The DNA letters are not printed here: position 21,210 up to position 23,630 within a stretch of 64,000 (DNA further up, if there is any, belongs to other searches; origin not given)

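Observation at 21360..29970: Atypical type IV pilus-like locus: giant 'pilins' (902 and 706 aa) plus small pilins and membrane-anchored accessory proteins, with no assembly ATPase or platform in the window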

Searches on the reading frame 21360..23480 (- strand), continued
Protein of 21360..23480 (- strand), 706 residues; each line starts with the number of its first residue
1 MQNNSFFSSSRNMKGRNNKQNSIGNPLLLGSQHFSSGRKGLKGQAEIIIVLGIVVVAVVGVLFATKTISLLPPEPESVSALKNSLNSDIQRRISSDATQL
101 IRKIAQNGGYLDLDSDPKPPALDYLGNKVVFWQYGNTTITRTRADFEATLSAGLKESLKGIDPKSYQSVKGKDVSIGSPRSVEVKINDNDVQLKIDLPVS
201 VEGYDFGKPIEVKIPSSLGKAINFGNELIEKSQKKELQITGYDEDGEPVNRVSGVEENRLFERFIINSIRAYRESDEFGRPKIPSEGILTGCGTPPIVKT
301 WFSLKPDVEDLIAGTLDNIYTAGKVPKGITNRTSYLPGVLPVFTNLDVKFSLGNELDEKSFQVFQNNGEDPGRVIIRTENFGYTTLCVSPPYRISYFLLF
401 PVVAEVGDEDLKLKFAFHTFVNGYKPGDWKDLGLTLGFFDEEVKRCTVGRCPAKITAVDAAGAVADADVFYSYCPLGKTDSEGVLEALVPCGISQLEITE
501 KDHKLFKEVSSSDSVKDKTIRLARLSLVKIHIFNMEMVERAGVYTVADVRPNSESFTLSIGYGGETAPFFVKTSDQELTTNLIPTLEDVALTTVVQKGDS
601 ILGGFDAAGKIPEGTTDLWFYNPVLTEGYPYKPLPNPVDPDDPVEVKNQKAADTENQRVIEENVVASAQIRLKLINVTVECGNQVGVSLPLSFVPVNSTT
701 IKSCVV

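Call 52: predict_structure(alignment_id=A2)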
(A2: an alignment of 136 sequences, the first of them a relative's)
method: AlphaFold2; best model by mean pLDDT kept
length: 694 residues; sequences in the alignment: 136
mean_pLDDT: 90.6   pTM: 0.78
mean pLDDT of the five models: 90.6, 89.9, 89.8, 89.6, 89.4
residues with pLDDT >= 90: 530; 70-90: 114; 50-70: 21; < 50: 29
segments of 3 or more residues with pLDDT < 50: 1-29
pLDDT, mean of each block of 10 residues (from residue 1): 42 44 43 71 84 66 94 96 97 97 93 97 95 98 96 91 96 98 97 95 98 96 76 85 82 96 92 93 88 97 98 95 95 97 94 73 87 86 96 96 97 92 81 90 97 95 94 97 93 94 97 95 97 98 95 81 95 92 96 95 96 97 96 96 96 95 97 97 96 94
secondary structure, 60 per line:
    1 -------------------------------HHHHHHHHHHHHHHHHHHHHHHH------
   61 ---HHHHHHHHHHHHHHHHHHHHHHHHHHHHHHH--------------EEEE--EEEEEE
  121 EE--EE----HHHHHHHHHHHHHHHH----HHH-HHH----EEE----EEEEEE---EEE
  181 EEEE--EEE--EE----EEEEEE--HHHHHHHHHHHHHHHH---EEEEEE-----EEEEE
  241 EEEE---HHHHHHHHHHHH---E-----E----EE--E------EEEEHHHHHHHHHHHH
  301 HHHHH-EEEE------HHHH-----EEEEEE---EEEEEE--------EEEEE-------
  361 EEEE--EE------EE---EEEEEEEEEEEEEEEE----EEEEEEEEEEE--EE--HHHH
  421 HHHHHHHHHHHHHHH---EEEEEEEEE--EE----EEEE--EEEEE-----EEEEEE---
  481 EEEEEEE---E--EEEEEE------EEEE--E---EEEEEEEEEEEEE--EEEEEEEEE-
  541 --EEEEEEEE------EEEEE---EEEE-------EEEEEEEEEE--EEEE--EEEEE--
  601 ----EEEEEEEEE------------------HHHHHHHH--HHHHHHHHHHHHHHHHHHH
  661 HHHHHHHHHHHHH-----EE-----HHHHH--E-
elements in order (helices of 4 or more, strands of 3 or more residues): H32-54 H64-94 E109-112 E115-122 H131-146 E162-164 E169-174 E178-184 E187-189 E198-203 H206-221 E225-230 E236-244 H248-259 E285-288 H289-305 E307-310 H317-320 E326-331 E335-340 E349-353 E361-364 E380-395 E400-410 H417-435 E439-447 E456-459 E462-466 E472-477 E481-487 E494-499 E506-509 E516-528 E531-539 E543-550 E557-561 E565-568 E576-585 E588-591 E594-598 E605-613 H632-639 H642-673 H686-690

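Call 54: fold_search(model_id=the predicted structure, library=pdb)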
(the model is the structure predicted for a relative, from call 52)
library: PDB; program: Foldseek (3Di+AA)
matches with E <= 10: 1317; with E <= 0.001: 17
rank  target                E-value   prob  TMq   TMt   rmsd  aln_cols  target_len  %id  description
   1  8qox_B                2.8e-05  0.95  0.10  0.15  32.2       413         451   12  Two-component assembly of SlaA and SlaB S-layer proteins of Sulfolobus acidocaldarius (released 2024-02-21)
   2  2xyc                  6.8e-05  0.85  0.09  0.19  20.6       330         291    8  CRYSTAL STRUCTURE OF NCAM2 IGIV-FN3I (released 2011-02-23)
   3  4yfd_A                8.5e-05  0.72  0.08  0.12  24.0       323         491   10  Crystal structure PTP delta Ig1-Fn2 in complex with IL-1RAcP (released 2015-05-06)
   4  2y23                  1.2e-04  0.47  0.07  0.14  27.5       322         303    9  CRYSTAL STRUCTURE OF THE MYOMESIN DOMAINS MY9-MY11 (released 2011-12-21)
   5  8vse_A                1.5e-04  0.77  0.09  0.16  23.9       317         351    9  Cryo-EM structure of human CD45 extracellular region in complex with adenoviral protein E3/49K (released 2024-11-06)
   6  8r50_A                1.9e-04  1.00  0.10  0.04  15.5       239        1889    8  Mouse teneurin-3 compact dimer - A1B1 isoform (released 2024-05-08)
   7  3rfz_B                2.7e-04  0.87  0.11  0.11  18.1       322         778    8  Crystal structure of the FimD usher bound to its cognate FimC:FimH substrate (released 2011-06-01)
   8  9mfg_B                3.5e-04  0.66  0.09  0.19  22.1       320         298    7  Complex of IL23 receptor and VHH (released 2025-05-21)
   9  5xwu_A                3.7e-04  0.28  0.08  0.16  22.6       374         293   10  Crystal structure of PTPdelta Ig1-Ig3 in complex with SALM2 LRR-Ig (released 2018-06-06)
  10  2jll                  4.2e-04  0.63  0.08  0.14  22.6       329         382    8  Crystal structure of NCAM2 IgIV-FN3II (released 2009-11-17)
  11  8d6a_B                4.7e-04  0.30  0.08  0.12  20.7       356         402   10  Cryo-EM structure of human LIF signaling complex: model containing the interaction core region (released 2023-03-29)
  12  4rca_A                4.7e-04  0.23  0.07  0.14  23.0       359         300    8  Crystal structure of human PTPdelta and human Slitrk1 complex (released 2014-11-19)
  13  6fb3_A                6.9e-04  0.99  0.09  0.04  16.5       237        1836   10  Teneurin 2 Partial Extracellular Domain (released 2018-03-28)
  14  3mtr_A                9.0e-04  0.95  0.09  0.27  18.8       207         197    9  Crystal structure of the Ig5-FN1 tandem of human NCAM (released 2010-06-23)
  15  5xwt_A                9.0e-04  0.21  0.08  0.12  24.9       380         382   10  Crystal structure of PTPdelta Ig1-Fn1 in complex with SALM5 LRR-Ig (released 2018-06-06)
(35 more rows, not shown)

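Call 64: find_encoding_contigs(protein=P0025, flank=10000, max_places=2)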
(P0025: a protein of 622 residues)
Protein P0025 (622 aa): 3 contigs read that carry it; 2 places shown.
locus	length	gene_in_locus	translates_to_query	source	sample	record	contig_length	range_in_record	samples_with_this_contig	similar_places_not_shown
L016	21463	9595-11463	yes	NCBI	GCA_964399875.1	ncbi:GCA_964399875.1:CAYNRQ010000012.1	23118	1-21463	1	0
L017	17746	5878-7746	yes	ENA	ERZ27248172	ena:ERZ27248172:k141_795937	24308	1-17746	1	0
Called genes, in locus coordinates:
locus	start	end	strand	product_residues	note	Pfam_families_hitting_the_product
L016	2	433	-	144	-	?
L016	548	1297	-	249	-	PF00705:PCNA_N, PF02144:Rad1 (weak), PF02747:PCNA_C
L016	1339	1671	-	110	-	-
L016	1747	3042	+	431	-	PF01336:tRNA_anti-codon, PF00152:tRNA-synt_2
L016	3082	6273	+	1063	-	PF13385:Laminin_G_3, PF13229:Beta_helix, PF05048:NosD, PF13229:Beta_helix, PF05048:NosD, PF13229:Beta_helix, PF05048:NosD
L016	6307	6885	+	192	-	-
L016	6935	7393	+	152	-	-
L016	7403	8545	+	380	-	-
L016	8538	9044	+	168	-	-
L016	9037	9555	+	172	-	-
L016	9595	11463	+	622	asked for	-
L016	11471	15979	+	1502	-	-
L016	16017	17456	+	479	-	-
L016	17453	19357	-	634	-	-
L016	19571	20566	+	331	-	PF00999:Na_H_Exchanger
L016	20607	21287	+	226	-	PF02732:ERCC4, PF12826:HHH_2 (weak), PF14520:HHH_5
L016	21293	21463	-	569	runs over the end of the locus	PF06418:CTP_synth_N, PF00117:GATase, PF07722:Peptidase_C26 (faint)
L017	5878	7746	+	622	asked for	-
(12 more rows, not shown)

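Call 65: find_encoding_contigs(protein=P0046, flank=10000, max_places=2)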
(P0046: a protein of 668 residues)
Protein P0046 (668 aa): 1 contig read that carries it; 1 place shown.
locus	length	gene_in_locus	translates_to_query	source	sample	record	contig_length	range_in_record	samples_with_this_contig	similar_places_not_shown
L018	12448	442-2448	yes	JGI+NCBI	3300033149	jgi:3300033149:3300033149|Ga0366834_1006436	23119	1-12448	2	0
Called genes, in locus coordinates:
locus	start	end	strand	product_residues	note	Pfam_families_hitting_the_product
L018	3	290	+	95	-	?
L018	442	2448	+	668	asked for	-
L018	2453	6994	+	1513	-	-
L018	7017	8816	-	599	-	-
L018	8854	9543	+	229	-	PF02732:ERCC4, PF00633:HHH (faint), PF12826:HHH_2 (weak), PF14520:HHH_5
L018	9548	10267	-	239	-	PF00990:GGDEF, PF22335:Cas10-Cmr2_palm2 (weak)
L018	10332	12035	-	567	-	PF06418:CTP_synth_N, PF00117:GATase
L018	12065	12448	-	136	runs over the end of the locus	PF13650:Asp_protease_2 (weak), PF13975:gag-asp_proteas (weak), PF05618:RimB-like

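Call 90: search_protein_families(library=pfam, proteins=[P0147, P0022, P0021, P0024, P0149, P0150, P0161, P0132, P0114, P0158], max_evalue=0.01)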
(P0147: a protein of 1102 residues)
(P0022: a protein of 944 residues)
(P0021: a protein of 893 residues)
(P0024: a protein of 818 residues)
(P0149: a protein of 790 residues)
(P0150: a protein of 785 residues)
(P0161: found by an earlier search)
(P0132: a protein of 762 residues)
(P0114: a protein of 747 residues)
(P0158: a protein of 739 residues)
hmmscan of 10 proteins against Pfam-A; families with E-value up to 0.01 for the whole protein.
P0147 (1102 aa): 3 families
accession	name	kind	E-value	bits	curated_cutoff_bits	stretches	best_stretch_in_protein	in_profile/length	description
PF00092.34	VWA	-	1.3e-17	65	23.8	1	842-991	2-146/174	von Willebrand factor type A domain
PF13519.12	VWA_2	-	8.3e-09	36.5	27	1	842-955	1-107/107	von Willebrand factor type A domain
PF02369.22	Big_1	-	0.0079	16.7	34.9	0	379-402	17-40/93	Bacterial Ig-like domain (group 1)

P0022 (944 aa): 0 families

P0021 (893 aa): 0 families

P0024 (818 aa): 0 families

P0149 (790 aa): 0 families

P0150 (785 aa): 0 families

P0161 (768 aa): 0 families

P0132 (762 aa): 0 families

P0114 (747 aa): 0 families

P0158 (739 aa): 0 families

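Call 98: list_cluster_members(proteins=[P0019, P0034, P0060, P0075, P0083, P0096, P0109, P0121, P0137, P0159])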
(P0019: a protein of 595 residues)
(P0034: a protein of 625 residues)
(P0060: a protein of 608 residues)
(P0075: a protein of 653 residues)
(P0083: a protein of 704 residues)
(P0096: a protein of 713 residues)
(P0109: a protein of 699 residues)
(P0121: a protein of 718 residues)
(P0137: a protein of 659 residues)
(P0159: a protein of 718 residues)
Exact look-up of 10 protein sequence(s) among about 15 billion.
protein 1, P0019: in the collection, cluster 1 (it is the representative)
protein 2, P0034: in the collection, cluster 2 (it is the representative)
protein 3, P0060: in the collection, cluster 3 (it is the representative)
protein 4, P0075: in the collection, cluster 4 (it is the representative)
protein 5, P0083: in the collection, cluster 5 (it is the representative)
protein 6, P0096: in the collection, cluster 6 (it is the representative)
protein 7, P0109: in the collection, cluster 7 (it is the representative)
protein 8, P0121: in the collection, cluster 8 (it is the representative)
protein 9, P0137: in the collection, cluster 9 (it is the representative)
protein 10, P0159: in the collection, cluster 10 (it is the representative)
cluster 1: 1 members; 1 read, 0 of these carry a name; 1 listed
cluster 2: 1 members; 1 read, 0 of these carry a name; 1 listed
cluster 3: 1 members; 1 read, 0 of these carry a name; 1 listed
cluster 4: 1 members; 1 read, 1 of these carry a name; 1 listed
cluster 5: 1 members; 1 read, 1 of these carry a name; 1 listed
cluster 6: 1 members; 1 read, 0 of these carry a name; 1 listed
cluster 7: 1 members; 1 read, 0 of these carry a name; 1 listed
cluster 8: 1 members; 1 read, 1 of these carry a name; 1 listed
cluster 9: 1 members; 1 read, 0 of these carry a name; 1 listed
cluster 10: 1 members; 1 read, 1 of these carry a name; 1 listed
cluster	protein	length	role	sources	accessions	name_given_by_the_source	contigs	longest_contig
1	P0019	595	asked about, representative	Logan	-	-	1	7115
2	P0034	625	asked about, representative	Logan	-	-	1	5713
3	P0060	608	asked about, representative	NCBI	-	-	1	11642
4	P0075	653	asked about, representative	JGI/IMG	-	hypothetical protein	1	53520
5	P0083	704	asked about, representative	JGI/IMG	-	hypothetical protein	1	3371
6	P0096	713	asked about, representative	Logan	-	-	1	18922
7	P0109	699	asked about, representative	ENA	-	-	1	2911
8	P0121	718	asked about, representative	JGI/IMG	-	hypothetical protein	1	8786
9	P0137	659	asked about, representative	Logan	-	-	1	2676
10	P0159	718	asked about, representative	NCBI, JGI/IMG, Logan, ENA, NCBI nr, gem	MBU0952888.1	MAG: hypothetical protein KKA90_00490 [Nanoarchaeota archaeon] | hypothetical protein [Nanoarchaeota archaeon]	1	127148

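Call 99: find_encoding_contigs(protein=P0159, flank=10000, max_places=1)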
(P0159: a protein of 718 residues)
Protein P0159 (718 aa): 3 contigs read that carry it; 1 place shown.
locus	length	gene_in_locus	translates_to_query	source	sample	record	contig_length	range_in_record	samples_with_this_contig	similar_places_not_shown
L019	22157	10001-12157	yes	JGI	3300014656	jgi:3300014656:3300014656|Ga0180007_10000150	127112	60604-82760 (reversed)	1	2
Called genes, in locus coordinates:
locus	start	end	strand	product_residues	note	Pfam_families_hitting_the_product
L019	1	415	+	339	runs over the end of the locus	PF01494:FAD_binding_3, PF05834:Lycopene_cycl (faint), PF13450:NAD_binding_8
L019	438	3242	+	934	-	PF01411:tRNA-synt_2c, PF07973:tRNA_SAD, PF02272:DHHA1 (weak)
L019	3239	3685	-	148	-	-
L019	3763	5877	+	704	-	PF13620:CarboxypepD_reg (faint)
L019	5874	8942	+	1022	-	-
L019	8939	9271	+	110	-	-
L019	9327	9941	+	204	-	-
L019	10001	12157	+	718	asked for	-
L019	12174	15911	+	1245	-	-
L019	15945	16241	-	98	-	PF00428:Ribosomal_60s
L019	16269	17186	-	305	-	PF00466:Ribosomal_L10, PF17777:RL10P_insert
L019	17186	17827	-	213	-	PF00687:Ribosomal_L1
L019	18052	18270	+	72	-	PF26688:RHH_12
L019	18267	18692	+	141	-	PF10130:PIN_2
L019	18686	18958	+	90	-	PF03013:Pyr_excise (weak)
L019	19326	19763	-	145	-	-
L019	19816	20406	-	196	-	PF03946:Ribosomal_L11_N, PF00298:Ribosomal_L11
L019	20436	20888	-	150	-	PF03439:Spt5-NGN, PF00467:KOW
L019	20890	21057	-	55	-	-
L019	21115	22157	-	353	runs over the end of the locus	PF00348:polyprenyl_synt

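Call 100: find_encoding_contigs(protein=P0075, flank=10000, max_places=1)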
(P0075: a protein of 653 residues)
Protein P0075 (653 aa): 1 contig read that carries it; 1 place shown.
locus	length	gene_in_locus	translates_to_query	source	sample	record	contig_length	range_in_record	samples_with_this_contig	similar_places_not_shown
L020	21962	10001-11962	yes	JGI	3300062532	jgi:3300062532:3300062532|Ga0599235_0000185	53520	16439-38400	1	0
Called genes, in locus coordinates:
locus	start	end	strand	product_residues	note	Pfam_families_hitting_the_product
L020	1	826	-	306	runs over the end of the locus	PF04055:Radical_SAM, PF08608:Wyosine_form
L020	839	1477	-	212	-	PF22175:Ogg-HhH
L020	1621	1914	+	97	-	-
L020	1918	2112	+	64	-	-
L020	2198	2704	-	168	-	PF02915:Rubrerythrin, PF21349:RUBY_RBDX (weak)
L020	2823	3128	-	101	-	-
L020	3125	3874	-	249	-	PF00705:PCNA_N, PF02144:Rad1 (faint), PF02747:PCNA_C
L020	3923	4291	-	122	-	-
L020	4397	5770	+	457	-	PF01336:tRNA_anti-codon, PF00152:tRNA-synt_2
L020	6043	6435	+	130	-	-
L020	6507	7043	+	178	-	-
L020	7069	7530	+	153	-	-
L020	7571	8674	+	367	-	-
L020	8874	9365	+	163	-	-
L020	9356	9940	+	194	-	-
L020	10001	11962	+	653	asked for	-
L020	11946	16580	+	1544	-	-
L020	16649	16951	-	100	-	-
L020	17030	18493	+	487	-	-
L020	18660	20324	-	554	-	-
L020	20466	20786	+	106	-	PF01588:tRNA_bind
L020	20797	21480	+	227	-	PF02732:ERCC4, PF12826:HHH_2 (faint), PF14520:HHH_5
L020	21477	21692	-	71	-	-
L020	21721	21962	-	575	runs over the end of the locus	PF06418:CTP_synth_N, PF00117:GATase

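Call 109: search_protein_families(library=pfam, proteins=[L016:11471-15979:+, L020:11946-16580:+, L008:2046-6056:+, L002:11854-15327:+, L019:12174-15911:+, L019:5874-8942:+, L018:2453-6994:+], max_evalue=0.01)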
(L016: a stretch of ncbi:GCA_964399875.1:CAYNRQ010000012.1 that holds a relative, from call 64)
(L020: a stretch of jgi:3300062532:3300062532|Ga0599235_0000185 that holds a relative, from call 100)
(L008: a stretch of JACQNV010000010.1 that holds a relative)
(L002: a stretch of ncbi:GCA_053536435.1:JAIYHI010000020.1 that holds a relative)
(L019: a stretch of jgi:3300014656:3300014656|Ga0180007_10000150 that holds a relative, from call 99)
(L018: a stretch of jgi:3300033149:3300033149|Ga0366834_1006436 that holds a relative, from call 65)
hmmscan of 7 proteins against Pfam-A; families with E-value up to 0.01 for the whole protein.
L016:11471-15979:+ (1502 aa): 0 families

L020:11946-16580:+ (1544 aa): 1 family
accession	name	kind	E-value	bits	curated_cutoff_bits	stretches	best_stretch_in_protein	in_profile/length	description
PF01835.25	MG2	-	0.0028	18.4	32.8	0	470-514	10-54/96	MG2 domain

L008:2046-6056:+ (1336 aa): 0 families

L002:11854-15327:+ (1157 aa): 1 family
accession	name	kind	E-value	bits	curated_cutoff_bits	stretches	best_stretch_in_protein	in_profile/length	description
PF17957.7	Big_7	-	7.7e-11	42.9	24.1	1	1058-1138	1-70/70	Bacterial Ig domain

L019:12174-15911:+ (1245 aa): 0 families

L019:5874-8942:+ (1022 aa): 0 families

L018:2453-6994:+ (1513 aa): 0 families
